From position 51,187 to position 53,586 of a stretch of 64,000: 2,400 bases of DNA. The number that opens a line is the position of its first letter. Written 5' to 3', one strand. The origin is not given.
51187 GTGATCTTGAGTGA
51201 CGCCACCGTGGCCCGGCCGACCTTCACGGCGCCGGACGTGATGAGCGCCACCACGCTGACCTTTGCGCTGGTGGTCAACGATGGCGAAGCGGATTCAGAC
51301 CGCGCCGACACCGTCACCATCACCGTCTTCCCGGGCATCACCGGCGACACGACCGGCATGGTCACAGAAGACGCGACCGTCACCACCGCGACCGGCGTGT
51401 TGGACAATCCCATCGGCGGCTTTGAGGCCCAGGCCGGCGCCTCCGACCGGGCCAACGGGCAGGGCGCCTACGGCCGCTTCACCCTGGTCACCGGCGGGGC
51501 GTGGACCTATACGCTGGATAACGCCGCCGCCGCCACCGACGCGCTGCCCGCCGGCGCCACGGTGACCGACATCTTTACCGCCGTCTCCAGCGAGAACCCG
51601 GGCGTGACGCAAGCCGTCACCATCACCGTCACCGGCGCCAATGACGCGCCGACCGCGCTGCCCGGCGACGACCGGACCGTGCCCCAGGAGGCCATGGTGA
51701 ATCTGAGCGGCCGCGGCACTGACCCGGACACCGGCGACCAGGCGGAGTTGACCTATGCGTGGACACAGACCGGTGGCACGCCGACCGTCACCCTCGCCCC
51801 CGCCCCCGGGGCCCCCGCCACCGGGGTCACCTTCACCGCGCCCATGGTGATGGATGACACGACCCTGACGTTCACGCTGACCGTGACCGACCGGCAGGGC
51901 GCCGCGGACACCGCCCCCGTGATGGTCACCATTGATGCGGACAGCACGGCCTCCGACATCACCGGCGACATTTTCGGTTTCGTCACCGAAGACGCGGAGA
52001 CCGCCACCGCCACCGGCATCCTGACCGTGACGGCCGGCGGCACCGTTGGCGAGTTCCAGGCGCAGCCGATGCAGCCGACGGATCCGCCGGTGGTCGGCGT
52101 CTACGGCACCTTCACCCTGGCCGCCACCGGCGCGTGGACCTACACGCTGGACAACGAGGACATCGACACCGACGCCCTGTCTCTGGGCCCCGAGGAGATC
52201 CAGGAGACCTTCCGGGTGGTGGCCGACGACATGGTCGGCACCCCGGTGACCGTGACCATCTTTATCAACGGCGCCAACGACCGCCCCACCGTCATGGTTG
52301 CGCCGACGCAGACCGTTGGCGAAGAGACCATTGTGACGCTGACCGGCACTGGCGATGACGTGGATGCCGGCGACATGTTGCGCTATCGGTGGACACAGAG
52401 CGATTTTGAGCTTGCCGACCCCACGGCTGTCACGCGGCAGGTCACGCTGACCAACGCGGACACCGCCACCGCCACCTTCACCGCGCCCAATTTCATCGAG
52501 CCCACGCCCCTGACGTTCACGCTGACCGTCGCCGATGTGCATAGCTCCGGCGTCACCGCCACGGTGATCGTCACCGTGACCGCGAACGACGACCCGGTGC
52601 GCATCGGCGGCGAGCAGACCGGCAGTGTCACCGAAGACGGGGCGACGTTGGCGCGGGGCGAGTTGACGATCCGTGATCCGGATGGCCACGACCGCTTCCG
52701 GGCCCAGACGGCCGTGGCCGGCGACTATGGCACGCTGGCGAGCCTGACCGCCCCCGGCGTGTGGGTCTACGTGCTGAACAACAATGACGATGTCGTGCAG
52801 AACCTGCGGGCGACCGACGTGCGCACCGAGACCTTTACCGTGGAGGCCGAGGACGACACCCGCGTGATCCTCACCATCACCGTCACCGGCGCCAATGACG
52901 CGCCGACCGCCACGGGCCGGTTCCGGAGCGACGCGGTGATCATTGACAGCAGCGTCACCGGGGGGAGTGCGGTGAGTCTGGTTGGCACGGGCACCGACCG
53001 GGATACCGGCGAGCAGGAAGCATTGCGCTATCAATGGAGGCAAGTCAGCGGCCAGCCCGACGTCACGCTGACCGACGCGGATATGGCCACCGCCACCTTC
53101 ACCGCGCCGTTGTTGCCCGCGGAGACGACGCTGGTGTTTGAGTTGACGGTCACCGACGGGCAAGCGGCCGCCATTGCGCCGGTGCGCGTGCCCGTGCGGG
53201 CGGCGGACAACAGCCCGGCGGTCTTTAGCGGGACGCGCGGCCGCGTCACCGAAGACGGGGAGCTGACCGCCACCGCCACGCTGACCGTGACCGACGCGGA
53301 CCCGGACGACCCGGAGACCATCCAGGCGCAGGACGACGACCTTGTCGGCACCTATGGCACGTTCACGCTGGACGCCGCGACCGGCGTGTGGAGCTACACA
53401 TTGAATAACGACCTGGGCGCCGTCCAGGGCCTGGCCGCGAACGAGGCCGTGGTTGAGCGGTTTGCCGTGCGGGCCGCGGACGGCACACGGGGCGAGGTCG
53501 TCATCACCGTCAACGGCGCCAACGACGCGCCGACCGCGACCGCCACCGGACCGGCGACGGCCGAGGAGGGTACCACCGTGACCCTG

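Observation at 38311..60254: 4.77-kb higher-order repeat in four copies with checkerboard (reticulate) similarity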

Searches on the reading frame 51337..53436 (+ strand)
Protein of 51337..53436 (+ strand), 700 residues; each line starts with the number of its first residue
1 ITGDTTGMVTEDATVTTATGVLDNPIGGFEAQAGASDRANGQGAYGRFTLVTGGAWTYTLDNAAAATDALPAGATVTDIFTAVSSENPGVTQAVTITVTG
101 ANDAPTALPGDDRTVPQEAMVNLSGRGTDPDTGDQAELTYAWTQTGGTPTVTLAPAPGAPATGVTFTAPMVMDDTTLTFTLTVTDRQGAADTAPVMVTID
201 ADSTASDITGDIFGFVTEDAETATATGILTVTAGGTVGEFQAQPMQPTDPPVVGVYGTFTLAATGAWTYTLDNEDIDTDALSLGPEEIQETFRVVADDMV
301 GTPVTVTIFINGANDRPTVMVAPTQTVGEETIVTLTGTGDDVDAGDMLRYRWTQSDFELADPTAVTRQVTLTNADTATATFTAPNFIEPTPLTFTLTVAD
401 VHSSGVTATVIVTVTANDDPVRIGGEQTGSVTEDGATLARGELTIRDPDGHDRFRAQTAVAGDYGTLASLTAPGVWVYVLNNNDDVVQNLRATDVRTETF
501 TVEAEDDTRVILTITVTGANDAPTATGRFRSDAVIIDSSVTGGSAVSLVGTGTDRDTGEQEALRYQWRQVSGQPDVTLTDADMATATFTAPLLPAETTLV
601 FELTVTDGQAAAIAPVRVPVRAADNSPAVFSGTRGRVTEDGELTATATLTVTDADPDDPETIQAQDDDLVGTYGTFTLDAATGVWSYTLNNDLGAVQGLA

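Call 11: find_related_loci(query=window:51337-53436:+, collection=genome_contigs, flank=10000)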
Query window:51337-53436:+ (700 aa) in genome_contigs; peptide patterns used: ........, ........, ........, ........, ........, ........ (x = any residue, [..] = any of these).
40 stretches matched a pattern, but none encodes a relative of the query by tblastn (E <= 1e-3).

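Call 12: find_homologous_proteins(query=window:51337-53436:+, max_evalue=1e-10)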
Query window:51337-53436:+ (700 aa): 559 proteins with E <= 1e-10 among 8000 candidates; the best 120 are listed.
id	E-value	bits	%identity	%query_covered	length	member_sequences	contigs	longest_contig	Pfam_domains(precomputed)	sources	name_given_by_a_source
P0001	8.6e-179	615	86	50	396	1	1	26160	PF22352.3,PF17963.8,PF17803.8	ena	-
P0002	7.7e-153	529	43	98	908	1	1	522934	PF21027.4,PF22352.3,PF17963.8,PF17803.8,PF02010.22,PF11138.14,PF18911.7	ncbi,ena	-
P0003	6.8e-138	479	36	99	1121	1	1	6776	PF11614.15,PF17963.8,PF17803.8,PF23607.2,PF22485.2,PF11138.14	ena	-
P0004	3.5e-130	454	76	34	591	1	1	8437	PF22352.3,PF17963.8,PF17803.8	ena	-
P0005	2.6e-119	418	38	45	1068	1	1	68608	PF21027.4,PF13895.13,PF22352.3,PF17451.9,PF17963.8,PF17803.8,PF02010.22,PF18911.7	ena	-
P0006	2.5e-117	411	47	83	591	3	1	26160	PF21027.4,PF22352.3,PF17963.8,PF17803.8,PF02010.22,PF18911.7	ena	-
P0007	8.0e-107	377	44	74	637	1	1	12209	PF21027.4,PF22352.3,PF17963.8,PF17803.8,PF11138.14,PF18911.7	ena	-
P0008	2.4e-100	355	30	96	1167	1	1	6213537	PF17963.8,PF17803.8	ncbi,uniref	ncbi:VCBS domain-containing protein [Variovorax sp. LjRoot84]|uniref:VCBS domain-containing protein 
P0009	1.4e-99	353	57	16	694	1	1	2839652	PF21027.4,PF13895.13,PF22352.3,PF17451.9,PF17963.8,PF18968.6,PF17803.8,PF02010.22,PF18911.7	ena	-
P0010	7.0e-94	334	33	94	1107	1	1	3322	PF17963.8,PF17803.8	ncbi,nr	ncbi:MAG: VCBS domain-containing protein, partial [Sideroxydans sp.]|nr:VCBS domain-containing prote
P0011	1.5e-87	313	33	96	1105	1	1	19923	PF17963.8,PF17892.8,PF01716.25,PF17803.8,PF02753.24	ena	-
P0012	5.8e-83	298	34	59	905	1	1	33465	PF24063.3,PF17892.8,PF24547.2,PF23673.2,PF18968.6,PF17803.8,PF22839.3,PF02010.22,PF18911.7,PF21027.4,PF13895.13,PF22352.3,PF17963.8,PF05345.19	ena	-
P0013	1.9e-78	283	34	72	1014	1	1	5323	PF23560.2,PF17963.8,PF17803.8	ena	-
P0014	2.5e-78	283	32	97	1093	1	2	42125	PF23560.2,PF17963.8,PF17892.8,PF17803.8,PF11138.14,PF15490.13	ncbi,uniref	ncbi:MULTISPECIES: retention module-containing protein, partial [unclassified Achromobacter]|uniref:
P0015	5.9e-78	281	37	92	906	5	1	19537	PF22352.3,PF17963.8,PF17803.8,PF02010.22,PF18911.7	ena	-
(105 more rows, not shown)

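Call 13: find_encoding_contigs(protein=P0001, flank=10000, max_places=4)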
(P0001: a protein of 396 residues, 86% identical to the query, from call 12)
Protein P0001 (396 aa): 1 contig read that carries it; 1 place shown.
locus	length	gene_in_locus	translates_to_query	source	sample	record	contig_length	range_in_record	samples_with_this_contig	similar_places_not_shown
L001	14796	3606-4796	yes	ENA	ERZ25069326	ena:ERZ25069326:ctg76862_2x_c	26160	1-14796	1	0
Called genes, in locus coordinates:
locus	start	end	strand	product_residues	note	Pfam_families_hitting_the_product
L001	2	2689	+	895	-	?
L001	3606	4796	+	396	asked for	PF17963:Big_9 (faint), PF22352:K319L-like_PKD (weak), PF17803:Cadherin_4 (weak), PF22352:K319L-like_PKD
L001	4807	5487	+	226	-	PF17963:Big_9 (faint), PF22352:K319L-like_PKD, PF17803:Cadherin_4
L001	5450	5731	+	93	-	PF22352:K319L-like_PKD (weak)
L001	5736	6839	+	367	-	PF17803:Cadherin_4 (faint), PF22352:K319L-like_PKD (weak)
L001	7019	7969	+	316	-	PF13753:SWM_repeat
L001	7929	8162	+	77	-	PF17803:Cadherin_4 (weak)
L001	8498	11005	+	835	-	PF22352:K319L-like_PKD, PF17803:Cadherin_4, PF17963:Big_9 (weak), PF18911:PKD_4 (weak), PF22352:K319L-like_PKD, PF17803:Cadherin_4, PF18911:PKD_4 (weak), PF22352:K319L-like_PKD, +2 more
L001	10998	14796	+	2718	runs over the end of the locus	PF17803:Cadherin_4 (weak), PF22352:K319L-like_PKD, PF03160:Calx-beta, PF22352:K319L-like_PKD, PF17963:Big_9 (weak), PF22352:K319L-like_PKD, PF17803:Cadherin_4, PF22352:K319L-like_PKD (weak), +4 more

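Call 14: find_encoding_contigs(protein=P0004, flank=10000, max_places=4)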
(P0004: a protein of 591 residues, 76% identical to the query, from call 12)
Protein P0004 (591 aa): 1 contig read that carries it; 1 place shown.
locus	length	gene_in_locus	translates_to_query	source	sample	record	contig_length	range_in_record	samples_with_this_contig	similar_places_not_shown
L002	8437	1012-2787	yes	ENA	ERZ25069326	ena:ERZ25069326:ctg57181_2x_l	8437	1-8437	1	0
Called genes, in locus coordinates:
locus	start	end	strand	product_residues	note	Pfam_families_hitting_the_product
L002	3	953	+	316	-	?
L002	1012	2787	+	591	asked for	PF22352:K319L-like_PKD, PF17803:Cadherin_4 (weak), PF17963:Big_9 (weak), PF22352:K319L-like_PKD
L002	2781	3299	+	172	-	PF22352:K319L-like_PKD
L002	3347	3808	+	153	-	-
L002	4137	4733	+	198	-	PF17803:Cadherin_4 (faint), PF22352:K319L-like_PKD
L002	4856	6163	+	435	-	PF17963:Big_9 (faint), PF22352:K319L-like_PKD, PF17803:Cadherin_4 (weak)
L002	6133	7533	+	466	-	PF17803:Cadherin_4, PF22352:K319L-like_PKD, PF21027:Sde0182_C (weak), PF17803:Cadherin_4 (weak), PF02010:REJ (weak), PF17963:Big_9, PF18911:PKD_4, PF22352:K319L-like_PKD, +1 more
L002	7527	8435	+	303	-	?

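Call 16: find_related_loci(query=window:51337-53436:+, collection=viral_contigs, flank=10000)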
Query window:51337-53436:+ (700 aa) in viral_contigs; peptide patterns used: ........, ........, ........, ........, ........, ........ (x = any residue, [..] = any of these).
4 stretches matched a pattern, but none encodes a relative of the query by tblastn (E <= 1e-3).

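Call 21: find_encoding_contigs(protein=P0006, flank=10000, max_places=4)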
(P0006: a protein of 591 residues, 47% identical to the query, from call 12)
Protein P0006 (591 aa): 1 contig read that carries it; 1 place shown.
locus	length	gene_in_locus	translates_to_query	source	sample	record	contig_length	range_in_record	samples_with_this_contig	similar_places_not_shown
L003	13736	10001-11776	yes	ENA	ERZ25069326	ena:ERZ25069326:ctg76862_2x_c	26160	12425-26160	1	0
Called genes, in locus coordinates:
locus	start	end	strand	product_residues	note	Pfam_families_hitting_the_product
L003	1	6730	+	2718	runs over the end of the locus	PF17803:Cadherin_4 (weak), PF22352:K319L-like_PKD, PF03160:Calx-beta, PF22352:K319L-like_PKD, PF17963:Big_9 (weak), PF22352:K319L-like_PKD, PF17803:Cadherin_4, PF22352:K319L-like_PKD (weak), +4 more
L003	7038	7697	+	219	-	PF13753:SWM_repeat (weak)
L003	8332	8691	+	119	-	PF17803:Cadherin_4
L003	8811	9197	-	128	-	-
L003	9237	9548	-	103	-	-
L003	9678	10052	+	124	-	PF17803:Cadherin_4 (weak)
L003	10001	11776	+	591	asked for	PF02010:REJ (faint), PF21027:Sde0182_C (faint), PF22352:K319L-like_PKD, PF17803:Cadherin_4, PF17963:Big_9 (weak), PF18911:PKD_4 (weak), PF22352:K319L-like_PKD, PF17803:Cadherin_4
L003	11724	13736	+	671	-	?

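Call 22: find_encoding_contigs(protein=P0002, flank=10000, max_places=3)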
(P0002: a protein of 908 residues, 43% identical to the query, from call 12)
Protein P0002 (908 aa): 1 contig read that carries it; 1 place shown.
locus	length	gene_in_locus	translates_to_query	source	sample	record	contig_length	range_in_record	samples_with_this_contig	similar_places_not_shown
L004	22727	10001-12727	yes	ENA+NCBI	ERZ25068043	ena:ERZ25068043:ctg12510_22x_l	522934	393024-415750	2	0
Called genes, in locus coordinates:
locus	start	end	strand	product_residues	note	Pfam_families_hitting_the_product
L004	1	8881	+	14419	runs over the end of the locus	-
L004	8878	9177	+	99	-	PF17803:Cadherin_4 (faint), PF17963:Big_9 (weak)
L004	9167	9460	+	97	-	PF02010:REJ (weak), PF21027:Sde0182_C, PF22352:K319L-like_PKD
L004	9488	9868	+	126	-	PF17963:Big_9 (faint), PF17803:Cadherin_4 (weak)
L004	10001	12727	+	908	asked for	PF21027:Sde0182_C (weak), PF22352:K319L-like_PKD, PF02010:REJ (weak), PF21027:Sde0182_C (weak), PF22352:K319L-like_PKD, PF17803:Cadherin_4 (weak), PF22352:K319L-like_PKD, PF22352:K319L-like_PKD, +7 more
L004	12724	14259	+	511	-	PF02010:REJ (weak), PF22352:K319L-like_PKD, PF21027:Sde0182_C (weak), PF02010:REJ (weak), PF17803:Cadherin_4 (weak), PF22352:K319L-like_PKD, PF21027:Sde0182_C (weak), PF22352:K319L-like_PKD, +3 more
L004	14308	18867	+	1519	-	PF22352:K319L-like_PKD, PF22352:K319L-like_PKD, PF22352:K319L-like_PKD, PF22352:K319L-like_PKD, PF22352:K319L-like_PKD, PF21027:Sde0182_C, PF22352:K319L-like_PKD, PF22352:K319L-like_PKD, +15 more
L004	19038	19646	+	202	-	PF17803:Cadherin_4 (weak), PF05345:He_PIG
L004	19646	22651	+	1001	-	PF05345:He_PIG, PF03160:Calx-beta, PF05345:He_PIG, PF00041:fn3 (weak)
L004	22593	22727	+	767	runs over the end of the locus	PF16383:DUF4992 (faint), PF09294:Interfer-bind (faint), PF25059:FN3_DSCAM-DSCAML_C (faint), PF05345:He_PIG, PF00041:fn3, PF05345:He_PIG, PF00041:fn3 (weak), PF05345:He_PIG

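Call 46: find_related_loci(query=A1, collection=genome_contigs, flank=3000)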
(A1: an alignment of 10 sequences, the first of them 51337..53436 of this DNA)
Query A1 (700 aa) in genome_contigs; peptide patterns used: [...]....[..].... (x = any residue, [..] = any of these).
212 stretches matched a pattern; 120 encode a relative of the query (tblastn E <= 1e-3); the best 80 are kept; 61 distinct loci.
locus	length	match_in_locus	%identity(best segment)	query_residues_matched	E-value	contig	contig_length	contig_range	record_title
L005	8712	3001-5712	64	1-700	0e+0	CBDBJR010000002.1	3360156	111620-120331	MAG: Candidatus Poriferihabitaceae bacterium isolate ddc5a202-60fb-4026-963d-34f754f030b5 genome assembly, contig: conti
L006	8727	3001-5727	62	1-700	0e+0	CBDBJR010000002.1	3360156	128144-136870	MAG: Candidatus Poriferihabitaceae bacterium isolate ddc5a202-60fb-4026-963d-34f754f030b5 genome assembly, contig: conti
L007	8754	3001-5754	61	1-700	0e+0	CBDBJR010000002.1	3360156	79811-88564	MAG: Candidatus Poriferihabitaceae bacterium isolate ddc5a202-60fb-4026-963d-34f754f030b5 genome assembly, contig: conti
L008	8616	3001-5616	43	3-700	4e-112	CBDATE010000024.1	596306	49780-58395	MAG: Pseudomonadales bacterium isolate 40c7c641-fdde-4285-8669-8a9dfa060398 genome assembly, contig: contig_24, whole ge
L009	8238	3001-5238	44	1-691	7e-112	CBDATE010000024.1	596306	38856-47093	MAG: Pseudomonadales bacterium isolate 40c7c641-fdde-4285-8669-8a9dfa060398 genome assembly, contig: contig_24, whole ge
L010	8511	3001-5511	44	1-700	3e-110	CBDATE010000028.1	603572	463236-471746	MAG: Pseudomonadales bacterium isolate 40c7c641-fdde-4285-8669-8a9dfa060398 genome assembly, contig: contig_28, whole ge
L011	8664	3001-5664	44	1-691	3e-109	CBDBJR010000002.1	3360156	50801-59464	MAG: Candidatus Poriferihabitaceae bacterium isolate ddc5a202-60fb-4026-963d-34f754f030b5 genome assembly, contig: conti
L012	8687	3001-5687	43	1-700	3e-109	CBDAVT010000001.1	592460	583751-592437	MAG: Dehalococcoidia bacterium isolate d99c038b-be98-4ce4-a01a-7fb719fe35ca genome assembly, contig: contig_1, whole gen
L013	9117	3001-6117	44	3-700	2e-108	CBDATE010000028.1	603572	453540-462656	MAG: Pseudomonadales bacterium isolate 40c7c641-fdde-4285-8669-8a9dfa060398 genome assembly, contig: contig_28, whole ge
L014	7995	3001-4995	44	3-691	1e-107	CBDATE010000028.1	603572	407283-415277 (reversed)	MAG: Pseudomonadales bacterium isolate 40c7c641-fdde-4285-8669-8a9dfa060398 genome assembly, contig: contig_28, whole ge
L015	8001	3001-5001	43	1-691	2e-106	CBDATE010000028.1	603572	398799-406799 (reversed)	MAG: Pseudomonadales bacterium isolate 40c7c641-fdde-4285-8669-8a9dfa060398 genome assembly, contig: contig_28, whole ge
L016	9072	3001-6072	43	1-700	3e-106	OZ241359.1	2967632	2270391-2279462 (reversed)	MAG: Pseudomonadales bacterium isolate 2d4c467c-e05f-4f20-8965-212c3f304af4 genome assembly, chromosome: 1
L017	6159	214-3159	44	1-700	3e-110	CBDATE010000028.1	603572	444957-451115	MAG: Pseudomonadales bacterium isolate 40c7c641-fdde-4285-8669-8a9dfa060398 genome assembly, contig: contig_28, whole ge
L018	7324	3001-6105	44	38-700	8e-107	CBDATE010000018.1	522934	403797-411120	MAG: Pseudomonadales bacterium isolate 40c7c641-fdde-4285-8669-8a9dfa060398 genome assembly, contig: contig_18, whole ge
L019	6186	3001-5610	43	1-700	3e-109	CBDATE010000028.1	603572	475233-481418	MAG: Pseudomonadales bacterium isolate 40c7c641-fdde-4285-8669-8a9dfa060398 genome assembly, contig: contig_28, whole ge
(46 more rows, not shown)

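Call 55: search_solved_structures(query=window:51337-53436:+, max_evalue=0.001)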
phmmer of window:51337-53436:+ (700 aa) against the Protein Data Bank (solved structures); distinct sequences matched with E-value up to 0.001: 1.
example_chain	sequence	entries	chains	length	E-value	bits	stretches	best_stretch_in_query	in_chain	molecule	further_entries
6xi1_AAA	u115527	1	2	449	3.1e-35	125.2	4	1-106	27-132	Flagellin hook IN motif family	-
